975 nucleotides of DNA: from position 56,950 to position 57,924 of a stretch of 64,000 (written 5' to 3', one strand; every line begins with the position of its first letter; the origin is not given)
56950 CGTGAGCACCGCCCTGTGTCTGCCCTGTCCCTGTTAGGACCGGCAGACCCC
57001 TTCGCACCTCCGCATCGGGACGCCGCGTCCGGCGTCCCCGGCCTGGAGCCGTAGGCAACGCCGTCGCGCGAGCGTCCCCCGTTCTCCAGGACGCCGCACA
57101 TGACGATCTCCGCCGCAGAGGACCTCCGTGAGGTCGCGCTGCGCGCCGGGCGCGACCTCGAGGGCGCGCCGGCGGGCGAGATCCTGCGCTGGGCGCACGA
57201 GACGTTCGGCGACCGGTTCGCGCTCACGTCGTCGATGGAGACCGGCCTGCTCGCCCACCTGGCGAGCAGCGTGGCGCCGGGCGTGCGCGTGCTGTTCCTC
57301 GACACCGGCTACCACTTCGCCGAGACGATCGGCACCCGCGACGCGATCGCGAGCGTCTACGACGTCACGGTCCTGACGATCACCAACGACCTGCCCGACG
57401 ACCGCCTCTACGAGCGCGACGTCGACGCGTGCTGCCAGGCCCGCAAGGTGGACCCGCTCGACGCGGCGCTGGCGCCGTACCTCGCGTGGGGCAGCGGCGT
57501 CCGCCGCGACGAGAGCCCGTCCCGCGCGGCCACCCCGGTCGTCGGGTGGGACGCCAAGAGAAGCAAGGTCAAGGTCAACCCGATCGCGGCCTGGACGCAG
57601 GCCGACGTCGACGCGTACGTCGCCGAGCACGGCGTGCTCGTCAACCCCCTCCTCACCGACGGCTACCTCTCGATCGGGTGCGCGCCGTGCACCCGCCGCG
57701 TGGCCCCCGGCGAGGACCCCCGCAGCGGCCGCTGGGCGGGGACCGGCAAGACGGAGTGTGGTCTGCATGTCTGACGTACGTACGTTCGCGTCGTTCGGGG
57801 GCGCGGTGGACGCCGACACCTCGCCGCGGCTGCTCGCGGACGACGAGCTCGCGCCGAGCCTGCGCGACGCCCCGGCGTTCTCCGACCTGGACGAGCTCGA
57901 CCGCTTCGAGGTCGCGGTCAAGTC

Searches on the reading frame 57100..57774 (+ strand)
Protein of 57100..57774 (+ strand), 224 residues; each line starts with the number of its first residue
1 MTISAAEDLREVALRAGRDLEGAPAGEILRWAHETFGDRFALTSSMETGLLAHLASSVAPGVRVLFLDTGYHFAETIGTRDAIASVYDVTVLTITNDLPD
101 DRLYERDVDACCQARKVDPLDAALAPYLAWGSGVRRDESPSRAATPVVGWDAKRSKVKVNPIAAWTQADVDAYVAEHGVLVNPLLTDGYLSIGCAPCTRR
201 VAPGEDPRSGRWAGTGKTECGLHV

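Call 7: search_protein_families(library=pfam, proteins=[window:57100-57774:+])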
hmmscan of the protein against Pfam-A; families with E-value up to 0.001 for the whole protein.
window:57100-57774:+ (224 aa): 1 family
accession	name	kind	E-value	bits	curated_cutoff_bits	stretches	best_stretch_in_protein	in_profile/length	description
PF01507.26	PAPS_reduct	-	8.9e-38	130.5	22.5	1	48-199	12-174/175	Phosphoadenosine phosphosulfate reductase domain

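Call 13: find_related_loci(query=window:57100-57774:+, collection=genome_contigs, flank=3000)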
Query window:57100-57774:+ (224 aa) in genome_contigs; peptide patterns used: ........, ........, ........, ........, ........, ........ (x = any residue, [..] = any of these).
600 stretches matched a pattern (row limit reached: there are more); 592 encode a relative of the query (tblastn E <= 1e-3); the best 80 are kept; 80 distinct loci.
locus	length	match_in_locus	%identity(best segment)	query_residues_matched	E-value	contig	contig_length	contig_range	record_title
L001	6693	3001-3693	65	1-223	4e-98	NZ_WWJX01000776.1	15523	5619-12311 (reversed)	Streptomyces sp. SID3343 SID3343.c917, whole genome shotgun sequence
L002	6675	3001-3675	67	7-223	4e-97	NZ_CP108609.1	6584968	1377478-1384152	Streptomyces sp. NBC_01171 chromosome, complete genome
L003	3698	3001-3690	67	3-224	4e-97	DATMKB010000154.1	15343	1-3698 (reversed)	MAG TPA_asm: Mycobacteriales bacterium isolate SMAG_U13585 k141_218192, whole genome shotgun sequence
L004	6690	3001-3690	65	2-223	6e-96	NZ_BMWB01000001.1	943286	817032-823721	Streptomyces xantholiticus strain JCM 4863 sequence01, whole genome shotgun sequence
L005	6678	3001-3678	67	6-223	8e-96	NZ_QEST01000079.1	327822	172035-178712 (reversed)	Streptomyces sp. PT12 NODE_2_length_327822_cov_298.923_ID_11541070, whole genome shotgun sequence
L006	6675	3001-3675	66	7-223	4e-96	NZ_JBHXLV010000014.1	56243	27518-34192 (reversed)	Streptomyces sp. NPDC058459 NPDC058459_387_C5.ctg-0014, whole genome shotgun sequence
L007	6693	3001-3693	65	1-223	7e-96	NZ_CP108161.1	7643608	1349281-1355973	Streptomyces sp. NBC_00158 chromosome, complete genome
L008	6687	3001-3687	66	3-223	4e-96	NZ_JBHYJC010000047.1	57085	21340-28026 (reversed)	Streptomyces sp. NPDC059008 NPDC059008_T48_H2.ctg-0047, whole genome shotgun sequence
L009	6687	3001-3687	66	3-223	2e-95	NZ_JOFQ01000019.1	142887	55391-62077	Streptomyces niger strain NRRL B-3857 contig19.1, whole genome shotgun sequence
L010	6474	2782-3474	65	1-224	9e-96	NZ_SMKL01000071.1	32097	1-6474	Jiangella ureilytica strain KC603 NODE_71_length_32097_cov_45.2371, whole genome shotgun sequence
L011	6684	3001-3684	65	4-223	9e-96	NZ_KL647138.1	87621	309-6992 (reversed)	Streptomyces xanthophaeus strain NRRL B-5414 Doro1_scaffold38, whole genome shotgun sequence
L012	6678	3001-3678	65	6-223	2e-95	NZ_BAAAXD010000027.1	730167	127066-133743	Streptomyces yanii strain JCM 3331 sequence27, whole genome shotgun sequence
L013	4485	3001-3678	65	6-223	2e-95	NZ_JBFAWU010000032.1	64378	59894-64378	Streptomyces sp. NPDC052052 NPDC052052_39_A3.ctg-0032, whole genome shotgun sequence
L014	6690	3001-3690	65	2-223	3e-95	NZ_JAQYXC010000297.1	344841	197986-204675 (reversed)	Streptomyces sp. SP18CS02 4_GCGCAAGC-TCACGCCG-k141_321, whole genome shotgun sequence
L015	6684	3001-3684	66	4-223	3e-95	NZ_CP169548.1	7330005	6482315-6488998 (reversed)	Streptomyces okerensis strain DSM 116494 chromosome, complete genome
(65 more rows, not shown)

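Call 27: find_homologous_proteins(query=window:57100-57774:+, max_evalue=1e-40)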
Query window:57100-57774:+ (224 aa): 7982 proteins with E <= 1e-40 among 8000 candidates; the best 120 are listed.
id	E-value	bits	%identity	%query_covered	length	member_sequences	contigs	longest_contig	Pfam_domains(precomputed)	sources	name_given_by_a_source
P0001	1.1e-146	504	100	100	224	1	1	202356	PF01507.26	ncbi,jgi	ncbi:MAG TPA: phosphoadenylyl-sulfate reductase [Mycobacteriales bacterium]|jgi:phosphoadenosine pho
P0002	2.1e-135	467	92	100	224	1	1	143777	PF01507.26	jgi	jgi:phosphoadenosine phosphosulfate reductase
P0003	1.3e-134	465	91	100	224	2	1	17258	PF01507.26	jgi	-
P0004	3.0e-134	464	92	99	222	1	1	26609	PF01507.26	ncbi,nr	ncbi:MAG TPA: phosphoadenylyl-sulfate reductase [Frankiaceae bacterium]|nr:phosphoadenylyl-sulfate r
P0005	3.3e-132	457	89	100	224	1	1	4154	PF01507.26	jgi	jgi:phosphoadenosine phosphosulfate reductase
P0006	5.6e-131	453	88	100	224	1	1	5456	PF01507.26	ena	-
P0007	6.3e-131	453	88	100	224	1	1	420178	PF01507.26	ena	-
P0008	2.0e-128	445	88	100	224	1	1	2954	PF01507.26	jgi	jgi:phosphoadenosine phosphosulfate reductase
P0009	3.3e-128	444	87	100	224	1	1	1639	PF01507.26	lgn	-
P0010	3.4e-123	428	88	97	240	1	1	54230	PF01507.26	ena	-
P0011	2.0e-122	425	84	100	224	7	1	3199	PF01507.26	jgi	jgi:phosphoadenosine phosphosulfate reductase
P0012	4.3e-122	424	83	100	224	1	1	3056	PF01507.26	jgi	jgi:phosphoadenosine phosphosulfate reductase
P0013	6.6e-122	423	84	100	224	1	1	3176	PF01507.26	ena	-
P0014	8.3e-122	423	84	100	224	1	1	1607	PF01507.26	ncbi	-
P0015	1.5e-121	422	83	100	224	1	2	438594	PF01507.26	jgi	jgi:phosphoadenosine phosphosulfate reductase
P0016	1.7e-121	422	81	100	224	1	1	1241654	PF01507.26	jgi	jgi:phosphoadenosine phosphosulfate reductase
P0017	1.8e-121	422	83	100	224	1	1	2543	PF01507.26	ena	-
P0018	1.2e-120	419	83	100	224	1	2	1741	PF01507.26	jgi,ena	-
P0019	3.9e-120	417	83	100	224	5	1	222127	PF01507.26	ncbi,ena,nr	ncbi:MAG TPA: phosphoadenylyl-sulfate reductase [Frankiaceae bacterium]|nr:phosphoadenylyl-sulfate r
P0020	5.2e-120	417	82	100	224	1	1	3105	PF01507.26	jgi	jgi:phosphoadenosine phosphosulfate reductase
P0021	6.6e-119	413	81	99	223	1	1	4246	PF01507.26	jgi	jgi:phosphoadenosine phosphosulfate reductase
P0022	7.4e-119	413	83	97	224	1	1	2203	PF01507.26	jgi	jgi:phosphoadenosine phosphosulfate reductase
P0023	8.9e-119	413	83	97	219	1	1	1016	PF01507.26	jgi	jgi:phosphoadenosine phosphosulfate reductase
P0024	2.9e-118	411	82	97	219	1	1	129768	PF01507.26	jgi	jgi:phosphoadenosine phosphosulfate reductase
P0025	3.6e-118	411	80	100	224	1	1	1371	PF01507.26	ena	-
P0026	4.9e-118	411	81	100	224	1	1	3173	PF01507.26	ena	-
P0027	5.5e-118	410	82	97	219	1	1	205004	PF01507.26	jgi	jgi:phosphoadenosine phosphosulfate reductase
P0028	1.9e-117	409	83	97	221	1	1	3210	PF01507.26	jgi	jgi:phosphoadenosine phosphosulfate reductase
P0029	2.2e-117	408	82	100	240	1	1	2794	PF01507.26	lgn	-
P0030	2.7e-117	408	82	98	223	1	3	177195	PF01507.26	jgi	jgi:phosphoadenosine phosphosulfate reductase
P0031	8.3e-117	407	80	100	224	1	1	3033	PF01507.26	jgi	jgi:phosphoadenosine phosphosulfate reductase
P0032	1.1e-116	406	80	100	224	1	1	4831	PF01507.26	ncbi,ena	-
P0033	1.9e-116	405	81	100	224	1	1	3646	PF01507.26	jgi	jgi:phosphoadenosine phosphosulfate reductase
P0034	2.5e-116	405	81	97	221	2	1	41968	PF01507.26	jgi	jgi:phosphoadenosine phosphosulfate reductase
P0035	5.3e-116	404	82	97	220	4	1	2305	PF01507.26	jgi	jgi:phosphoadenosine phosphosulfate reductase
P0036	1.8e-115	402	80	100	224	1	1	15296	PF01507.26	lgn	-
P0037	2.0e-115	402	81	97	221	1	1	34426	PF01507.26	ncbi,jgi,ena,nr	ncbi:MAG TPA: phosphoadenylyl-sulfate reductase [Mycobacteriales bacterium]|jgi:phosphoadenosine pho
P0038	7.1e-115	400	79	100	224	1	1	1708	PF01507.26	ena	-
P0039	1.0e-114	400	81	99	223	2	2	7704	PF01507.26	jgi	jgi:phosphoadenosine phosphosulfate reductase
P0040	1.2e-114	400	79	100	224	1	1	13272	PF01507.26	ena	-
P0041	1.9e-114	399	79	100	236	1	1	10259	PF01507.26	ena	-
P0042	3.3e-114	398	79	100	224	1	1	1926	PF01507.26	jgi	jgi:phosphoadenosine phosphosulfate reductase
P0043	1.4e-113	396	79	98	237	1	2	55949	PF01507.26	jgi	jgi:phosphoadenosine phosphosulfate reductase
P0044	1.8e-113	396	79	100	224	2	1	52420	PF01507.26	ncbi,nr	ncbi:MAG TPA: phosphoadenylyl-sulfate reductase [Frankiaceae bacterium]|nr:phosphoadenylyl-sulfate r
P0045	2.3e-113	395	81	96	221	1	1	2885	PF01507.26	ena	-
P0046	3.1e-113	395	79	100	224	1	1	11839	PF01507.26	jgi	jgi:phosphoadenosine phosphosulfate reductase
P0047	3.5e-113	395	78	100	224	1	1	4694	PF01507.26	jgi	jgi:phosphoadenosine phosphosulfate reductase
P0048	7.0e-113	394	79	99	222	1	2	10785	PF01507.26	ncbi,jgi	jgi:phosphoadenosine phosphosulfate reductase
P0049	4.1e-112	391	78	100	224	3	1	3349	PF01507.26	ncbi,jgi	jgi:phosphoadenosine phosphosulfate reductase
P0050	1.4e-111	389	79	97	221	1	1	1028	PF01507.26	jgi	jgi:phosphoadenosine phosphosulfate reductase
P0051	7.0e-111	387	79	96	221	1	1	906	PF01507.26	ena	-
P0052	8.6e-111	387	79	97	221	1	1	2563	PF01507.26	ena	-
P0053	9.3e-111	387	81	96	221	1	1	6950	PF01507.26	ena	-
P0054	5.3e-109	381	80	96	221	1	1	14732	PF01507.26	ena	-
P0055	2.0e-106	373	76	100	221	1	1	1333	PF01507.26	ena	-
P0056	3.9e-106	372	78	96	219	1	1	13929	PF01507.26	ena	-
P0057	8.5e-106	371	76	98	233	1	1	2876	PF01507.26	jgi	jgi:phosphoadenosine phosphosulfate reductase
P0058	6.0e-104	365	75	96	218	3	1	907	PF01507.26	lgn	-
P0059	2.4e-102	359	72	100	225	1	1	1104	PF01507.26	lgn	-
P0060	6.6e-102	358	72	98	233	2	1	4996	PF01507.26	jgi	-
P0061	1.2e-101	357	74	96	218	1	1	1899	PF01507.26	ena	-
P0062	3.0e-100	352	72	97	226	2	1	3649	PF01507.26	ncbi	-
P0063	8.8e-100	351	72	97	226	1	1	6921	PF01507.26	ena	-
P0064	1.2e-99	350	73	96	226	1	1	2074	PF01507.26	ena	-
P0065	1.3e-99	350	73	97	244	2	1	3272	PF01507.26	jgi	jgi:phosphoadenosine phosphosulfate reductase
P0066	1.8e-99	350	71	97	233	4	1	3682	PF01507.26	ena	-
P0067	4.1e-99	349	72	97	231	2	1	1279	PF01507.26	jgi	jgi:phosphoadenosine phosphosulfate reductase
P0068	4.3e-99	349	72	97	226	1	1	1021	PF01507.26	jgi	jgi:phosphoadenosine phosphosulfate reductase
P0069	6.8e-99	348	72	97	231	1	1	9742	PF01507.26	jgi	jgi:phosphoadenosine phosphosulfate reductase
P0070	8.4e-99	348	72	97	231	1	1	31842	PF01507.26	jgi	jgi:phosphoadenosine phosphosulfate reductase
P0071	1.2e-98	347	72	97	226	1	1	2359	PF01507.26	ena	-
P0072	2.6e-98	346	70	99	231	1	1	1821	PF01507.26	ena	-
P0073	7.6e-98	345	72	96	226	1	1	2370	PF01507.26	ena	-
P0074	9.6e-98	344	72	97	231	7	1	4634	PF01507.26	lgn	-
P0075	1.1e-97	344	72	97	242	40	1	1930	PF01507.26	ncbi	-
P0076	1.1e-97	344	72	97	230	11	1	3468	PF01507.26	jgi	jgi:phosphoadenosine phosphosulfate reductase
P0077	1.3e-97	344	72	97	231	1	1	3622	PF01507.26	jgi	jgi:phosphoadenosine phosphosulfate reductase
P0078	1.8e-97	343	72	96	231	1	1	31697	PF01507.26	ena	-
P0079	2.5e-97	343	72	96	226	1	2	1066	PF01507.26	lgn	-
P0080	2.8e-97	343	69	100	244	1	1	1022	PF01507.26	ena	-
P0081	3.1e-97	343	69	100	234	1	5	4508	PF01507.26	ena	-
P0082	3.2e-97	343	71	97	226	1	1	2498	PF01507.26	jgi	-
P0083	4.3e-97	342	72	97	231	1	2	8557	PF01507.26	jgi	jgi:phosphoadenosine phosphosulfate reductase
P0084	6.3e-97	342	71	97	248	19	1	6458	PF01507.26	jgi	jgi:phosphoadenosine phosphosulfate reductase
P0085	6.8e-97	341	70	96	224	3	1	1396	PF01507.26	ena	-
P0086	7.2e-97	341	69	99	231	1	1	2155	PF01507.26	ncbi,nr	ncbi:MAG: phosphoadenylyl-sulfate reductase [Frankiales bacterium]|nr:MAG: phosphoadenylyl-sulfate r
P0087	8.3e-97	341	71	96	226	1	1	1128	PF01507.26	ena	-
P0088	8.5e-97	341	70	97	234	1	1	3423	PF01507.26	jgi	jgi:phosphoadenosine phosphosulfate reductase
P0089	1.0e-96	341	72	97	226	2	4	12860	PF01507.26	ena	-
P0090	1.4e-96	340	71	96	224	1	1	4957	PF01507.26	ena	-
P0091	1.6e-96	340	72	97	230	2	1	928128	PF01507.26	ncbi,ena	-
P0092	1.7e-96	340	71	97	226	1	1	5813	PF01507.26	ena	-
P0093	1.7e-96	340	69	97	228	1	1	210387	PF01507.26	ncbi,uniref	ncbi:phosphoadenylyl-sulfate reductase [Streptomyces sp. NPDC093097]|uniref:phosphoadenylyl-sulfate 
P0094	1.7e-96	340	71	97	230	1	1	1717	PF01507.26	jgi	jgi:phosphoadenosine phosphosulfate reductase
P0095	1.7e-96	340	70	100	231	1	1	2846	PF01507.26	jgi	jgi:phosphoadenosine phosphosulfate reductase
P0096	1.8e-96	340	71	97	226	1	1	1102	PF01507.26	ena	-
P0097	1.9e-96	340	72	97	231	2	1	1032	PF01507.26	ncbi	-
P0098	2.0e-96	340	70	97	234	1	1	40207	PF01507.26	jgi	jgi:phosphoadenosine phosphosulfate reductase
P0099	2.0e-96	340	71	96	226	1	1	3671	PF01507.26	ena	-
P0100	2.1e-96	340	71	97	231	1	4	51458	PF01507.26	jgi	jgi:phosphoadenosine phosphosulfate reductase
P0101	2.1e-96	340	71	96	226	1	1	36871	PF01507.26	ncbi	-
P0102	2.2e-96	340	70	99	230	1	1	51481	PF01507.26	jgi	jgi:phosphoadenosine phosphosulfate reductase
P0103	2.7e-96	340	69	99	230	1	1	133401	PF01507.26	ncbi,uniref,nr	ncbi:phosphoadenylyl-sulfate reductase [Streptomyces sp. 549]|uniref:phosphoadenylyl-sulfate reducta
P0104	3.7e-96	339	68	96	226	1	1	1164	PF01507.26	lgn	-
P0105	3.7e-96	339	71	96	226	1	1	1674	PF01507.26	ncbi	-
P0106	3.7e-96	339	67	100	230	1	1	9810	PF01507.26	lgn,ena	-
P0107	4.0e-96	339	68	100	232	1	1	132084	PF01507.26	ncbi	ncbi:phosphoadenylyl-sulfate reductase [Streptomyces calidiresistens]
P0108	4.7e-96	339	67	100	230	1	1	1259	PF01507.26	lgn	-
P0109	4.7e-96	339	66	100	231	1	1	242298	PF01507.26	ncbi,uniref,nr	ncbi:phosphoadenylyl-sulfate reductase [Phytoactinopolyspora limicola]|uniref:phosphoadenylyl-sulfat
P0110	5.4e-96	339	69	99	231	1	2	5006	PF01507.26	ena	-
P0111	5.8e-96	338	71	97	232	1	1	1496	PF01507.26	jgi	jgi:phosphoadenosine phosphosulfate reductase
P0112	5.9e-96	338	69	97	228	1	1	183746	PF01507.26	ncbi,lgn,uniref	ncbi:phosphoadenylyl-sulfate reductase [Streptomyces sp. NPDC093707]|uniref:phosphoadenylyl-sulfate 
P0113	6.1e-96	338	68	99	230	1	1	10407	PF01507.26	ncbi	ncbi:phosphoadenylyl-sulfate reductase [Streptomyces sparsus]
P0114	6.5e-96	338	71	97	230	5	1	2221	PF01507.26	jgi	jgi:phosphoadenosine phosphosulfate reductase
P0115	6.8e-96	338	71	95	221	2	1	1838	PF01507.26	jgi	jgi:phosphoadenosine phosphosulfate reductase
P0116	7.5e-96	338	71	96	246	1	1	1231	PF01507.26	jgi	jgi:phosphoadenosine phosphosulfate reductase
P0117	7.8e-96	338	69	96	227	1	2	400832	PF01507.26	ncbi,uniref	ncbi:phosphoadenylyl-sulfate reductase [Streptomyces sp. NPDC049555]|uniref:phosphoadenylyl-sulfate 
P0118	8.5e-96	338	71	96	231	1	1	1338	PF01507.26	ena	-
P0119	9.6e-96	338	71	96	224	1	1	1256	PF01507.26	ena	-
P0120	9.8e-96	338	71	96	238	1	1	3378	PF01507.26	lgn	-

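Call 28: find_related_loci(query=window:57100-57774:+, collection=metagenome_contigs, flank=2500)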
Query window:57100-57774:+ (224 aa) in metagenome_contigs; peptide patterns used: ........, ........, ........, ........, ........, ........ (x = any residue, [..] = any of these).
600 stretches matched a pattern (row limit reached: there are more); 580 encode a relative of the query (tblastn E <= 1e-3); the best 80 are kept; 80 distinct loci.
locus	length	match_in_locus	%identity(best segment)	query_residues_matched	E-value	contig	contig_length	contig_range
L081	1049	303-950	77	9-224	1e-119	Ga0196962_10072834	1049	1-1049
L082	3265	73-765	67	2-224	1e-97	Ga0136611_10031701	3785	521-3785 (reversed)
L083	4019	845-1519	69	8-224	2e-97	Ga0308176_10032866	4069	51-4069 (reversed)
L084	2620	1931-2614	64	5-224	4e-97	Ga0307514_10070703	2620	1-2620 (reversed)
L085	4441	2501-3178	65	6-223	7e-94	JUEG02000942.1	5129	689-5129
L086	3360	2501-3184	64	7-223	1e-92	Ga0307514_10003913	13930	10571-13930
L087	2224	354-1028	66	8-224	7e-96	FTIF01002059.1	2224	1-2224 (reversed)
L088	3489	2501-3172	64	8-223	2e-92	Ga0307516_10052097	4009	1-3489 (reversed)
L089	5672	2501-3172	66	9-223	6e-92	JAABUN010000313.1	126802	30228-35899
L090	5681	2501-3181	64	3-224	1e-90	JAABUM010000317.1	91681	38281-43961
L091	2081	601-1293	61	1-223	2e-93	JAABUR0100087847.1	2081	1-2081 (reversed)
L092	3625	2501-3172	61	8-223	1e-89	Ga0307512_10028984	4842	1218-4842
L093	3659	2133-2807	62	7-223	7e-90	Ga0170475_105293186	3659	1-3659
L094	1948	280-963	60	5-224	3e-93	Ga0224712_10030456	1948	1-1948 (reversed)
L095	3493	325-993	61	9-223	6e-89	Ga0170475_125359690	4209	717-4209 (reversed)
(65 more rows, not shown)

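Call 31: find_encoding_contigs(protein=P0002, flank=1500, max_places=3)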
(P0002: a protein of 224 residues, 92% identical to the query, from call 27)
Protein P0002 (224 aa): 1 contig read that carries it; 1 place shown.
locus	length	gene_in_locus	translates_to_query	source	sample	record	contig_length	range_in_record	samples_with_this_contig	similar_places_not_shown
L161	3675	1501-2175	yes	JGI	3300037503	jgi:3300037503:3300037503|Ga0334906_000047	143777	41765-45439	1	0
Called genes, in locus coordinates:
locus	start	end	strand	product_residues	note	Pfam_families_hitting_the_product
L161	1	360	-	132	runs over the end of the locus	-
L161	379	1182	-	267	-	-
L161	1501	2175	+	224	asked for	PF01507:PAPS_reduct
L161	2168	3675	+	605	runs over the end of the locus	PF03460:NIR_SIR_ferr, PF01077:NIR_SIR, PF03460:NIR_SIR_ferr, PF01077:NIR_SIR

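Call 32: find_encoding_contigs(protein=P0004, flank=1500, max_places=3)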
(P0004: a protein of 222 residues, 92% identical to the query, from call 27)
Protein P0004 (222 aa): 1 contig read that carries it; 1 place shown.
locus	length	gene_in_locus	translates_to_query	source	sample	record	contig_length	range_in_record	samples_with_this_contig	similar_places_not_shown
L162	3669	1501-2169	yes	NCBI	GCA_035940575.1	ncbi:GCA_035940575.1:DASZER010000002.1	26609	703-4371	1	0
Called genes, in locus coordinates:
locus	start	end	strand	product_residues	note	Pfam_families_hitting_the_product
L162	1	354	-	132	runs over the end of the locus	-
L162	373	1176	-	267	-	-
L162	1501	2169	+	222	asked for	PF01507:PAPS_reduct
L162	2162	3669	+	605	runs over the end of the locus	PF03460:NIR_SIR_ferr, PF01077:NIR_SIR, PF03460:NIR_SIR_ferr, PF01077:NIR_SIR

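Call 33: find_encoding_contigs(protein=P0007, flank=1500, max_places=3)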
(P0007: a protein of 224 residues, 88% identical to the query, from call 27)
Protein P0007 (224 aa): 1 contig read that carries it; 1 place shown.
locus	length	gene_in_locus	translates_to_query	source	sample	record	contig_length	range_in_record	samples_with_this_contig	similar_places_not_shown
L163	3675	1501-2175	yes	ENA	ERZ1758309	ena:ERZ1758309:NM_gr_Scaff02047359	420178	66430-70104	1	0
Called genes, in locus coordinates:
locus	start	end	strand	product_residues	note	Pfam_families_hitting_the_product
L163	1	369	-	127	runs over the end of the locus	-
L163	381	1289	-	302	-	-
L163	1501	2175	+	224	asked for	PF01507:PAPS_reduct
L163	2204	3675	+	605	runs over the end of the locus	PF03460:NIR_SIR_ferr, PF01077:NIR_SIR, PF03460:NIR_SIR_ferr, PF01077:NIR_SIR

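Call 34: find_encoding_contigs(protein=P0010, flank=1500, max_places=3)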
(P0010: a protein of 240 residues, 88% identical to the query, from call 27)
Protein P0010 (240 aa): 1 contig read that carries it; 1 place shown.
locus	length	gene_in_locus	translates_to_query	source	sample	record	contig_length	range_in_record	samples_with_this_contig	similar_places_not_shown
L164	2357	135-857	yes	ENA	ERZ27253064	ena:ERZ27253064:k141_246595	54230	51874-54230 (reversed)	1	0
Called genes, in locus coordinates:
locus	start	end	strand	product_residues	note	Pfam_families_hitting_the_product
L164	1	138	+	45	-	?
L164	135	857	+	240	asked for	PF01507:PAPS_reduct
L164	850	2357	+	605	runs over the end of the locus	PF03460:NIR_SIR_ferr, PF01077:NIR_SIR, PF03460:NIR_SIR_ferr, PF01077:NIR_SIR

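Call 35: find_encoding_contigs(protein=P0015, flank=1500, max_places=3)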
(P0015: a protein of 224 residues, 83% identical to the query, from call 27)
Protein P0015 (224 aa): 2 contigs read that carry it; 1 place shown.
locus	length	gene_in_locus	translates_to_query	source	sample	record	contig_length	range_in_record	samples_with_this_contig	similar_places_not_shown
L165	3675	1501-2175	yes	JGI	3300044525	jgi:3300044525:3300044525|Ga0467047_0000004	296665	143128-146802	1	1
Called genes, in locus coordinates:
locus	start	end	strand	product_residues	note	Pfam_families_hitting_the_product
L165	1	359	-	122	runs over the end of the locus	-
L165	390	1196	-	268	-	-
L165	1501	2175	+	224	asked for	PF01507:PAPS_reduct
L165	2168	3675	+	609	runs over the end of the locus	PF03460:NIR_SIR_ferr, PF01077:NIR_SIR, PF03460:NIR_SIR_ferr, PF01077:NIR_SIR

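Call 36: find_encoding_contigs(protein=P0016, flank=1500, max_places=3)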
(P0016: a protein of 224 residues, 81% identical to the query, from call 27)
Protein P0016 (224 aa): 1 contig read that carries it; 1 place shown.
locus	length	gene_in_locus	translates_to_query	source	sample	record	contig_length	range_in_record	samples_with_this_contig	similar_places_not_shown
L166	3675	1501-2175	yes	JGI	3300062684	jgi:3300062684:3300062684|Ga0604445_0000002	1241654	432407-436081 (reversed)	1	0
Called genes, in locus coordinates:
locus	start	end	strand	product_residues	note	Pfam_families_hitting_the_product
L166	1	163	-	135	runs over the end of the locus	-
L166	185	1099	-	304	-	-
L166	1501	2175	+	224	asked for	PF01507:PAPS_reduct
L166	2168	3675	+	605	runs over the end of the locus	PF03460:NIR_SIR_ferr, PF01077:NIR_SIR, PF03460:NIR_SIR_ferr, PF01077:NIR_SIR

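Call 37: find_encoding_contigs(protein=P0019, flank=1500, max_places=3)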
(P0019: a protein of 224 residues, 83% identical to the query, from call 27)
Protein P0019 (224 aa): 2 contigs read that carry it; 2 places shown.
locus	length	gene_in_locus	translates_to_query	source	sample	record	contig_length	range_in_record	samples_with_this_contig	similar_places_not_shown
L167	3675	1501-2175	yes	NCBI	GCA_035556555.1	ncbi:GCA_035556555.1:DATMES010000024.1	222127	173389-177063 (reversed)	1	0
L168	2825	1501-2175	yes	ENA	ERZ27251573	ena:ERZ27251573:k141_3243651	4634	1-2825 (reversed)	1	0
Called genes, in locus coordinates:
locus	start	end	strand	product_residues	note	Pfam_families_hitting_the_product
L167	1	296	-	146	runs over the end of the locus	-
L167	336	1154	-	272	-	-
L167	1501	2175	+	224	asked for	PF01507:PAPS_reduct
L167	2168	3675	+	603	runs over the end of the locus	PF03460:NIR_SIR_ferr, PF01077:NIR_SIR, PF03460:NIR_SIR_ferr, PF01077:NIR_SIR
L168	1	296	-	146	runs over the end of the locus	-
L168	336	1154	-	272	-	-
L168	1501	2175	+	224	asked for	PF01507:PAPS_reduct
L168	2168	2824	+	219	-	?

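Call 44: find_encoding_contigs(protein=P0030, flank=1500, max_places=3)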
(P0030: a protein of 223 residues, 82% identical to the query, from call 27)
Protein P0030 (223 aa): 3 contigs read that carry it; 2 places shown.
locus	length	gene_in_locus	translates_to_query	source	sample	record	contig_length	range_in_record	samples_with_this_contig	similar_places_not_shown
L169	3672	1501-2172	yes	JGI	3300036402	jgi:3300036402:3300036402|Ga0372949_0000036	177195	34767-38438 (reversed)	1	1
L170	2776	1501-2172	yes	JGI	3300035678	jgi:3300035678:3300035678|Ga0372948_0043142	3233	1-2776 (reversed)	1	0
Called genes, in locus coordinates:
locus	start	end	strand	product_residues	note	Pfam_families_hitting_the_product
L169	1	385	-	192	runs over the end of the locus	PF13248:Zn_ribbon_3 (faint), PF12773:DZR (faint)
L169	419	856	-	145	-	-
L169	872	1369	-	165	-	-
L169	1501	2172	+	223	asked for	PF01507:PAPS_reduct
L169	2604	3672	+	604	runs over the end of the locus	PF03460:NIR_SIR_ferr, PF01077:NIR_SIR, PF03460:NIR_SIR_ferr, PF01077:NIR_SIR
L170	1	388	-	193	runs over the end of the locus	PF13248:Zn_ribbon_3 (faint)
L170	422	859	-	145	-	-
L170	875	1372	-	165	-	-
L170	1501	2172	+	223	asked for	PF01507:PAPS_reduct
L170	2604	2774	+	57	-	?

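Call 45: find_encoding_contigs(protein=P0037, flank=1500, max_places=3)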
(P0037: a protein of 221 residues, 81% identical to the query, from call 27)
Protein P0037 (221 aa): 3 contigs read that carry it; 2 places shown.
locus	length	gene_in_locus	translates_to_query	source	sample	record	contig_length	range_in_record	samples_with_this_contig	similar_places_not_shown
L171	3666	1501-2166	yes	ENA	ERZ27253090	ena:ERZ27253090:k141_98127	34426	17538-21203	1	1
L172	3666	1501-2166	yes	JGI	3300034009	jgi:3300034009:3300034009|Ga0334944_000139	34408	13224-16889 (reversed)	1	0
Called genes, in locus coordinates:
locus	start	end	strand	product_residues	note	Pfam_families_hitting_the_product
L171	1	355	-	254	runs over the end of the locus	PF00149:Metallophos, PF12850:Metallophos_2 (faint)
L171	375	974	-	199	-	-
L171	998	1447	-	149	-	-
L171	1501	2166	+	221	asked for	PF01507:PAPS_reduct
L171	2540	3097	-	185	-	-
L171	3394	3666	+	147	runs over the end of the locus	-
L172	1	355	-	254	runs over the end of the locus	PF00149:Metallophos, PF12850:Metallophos_2 (faint)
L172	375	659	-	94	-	-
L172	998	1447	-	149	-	-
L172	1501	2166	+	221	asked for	PF01507:PAPS_reduct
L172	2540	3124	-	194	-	-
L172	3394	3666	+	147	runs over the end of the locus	-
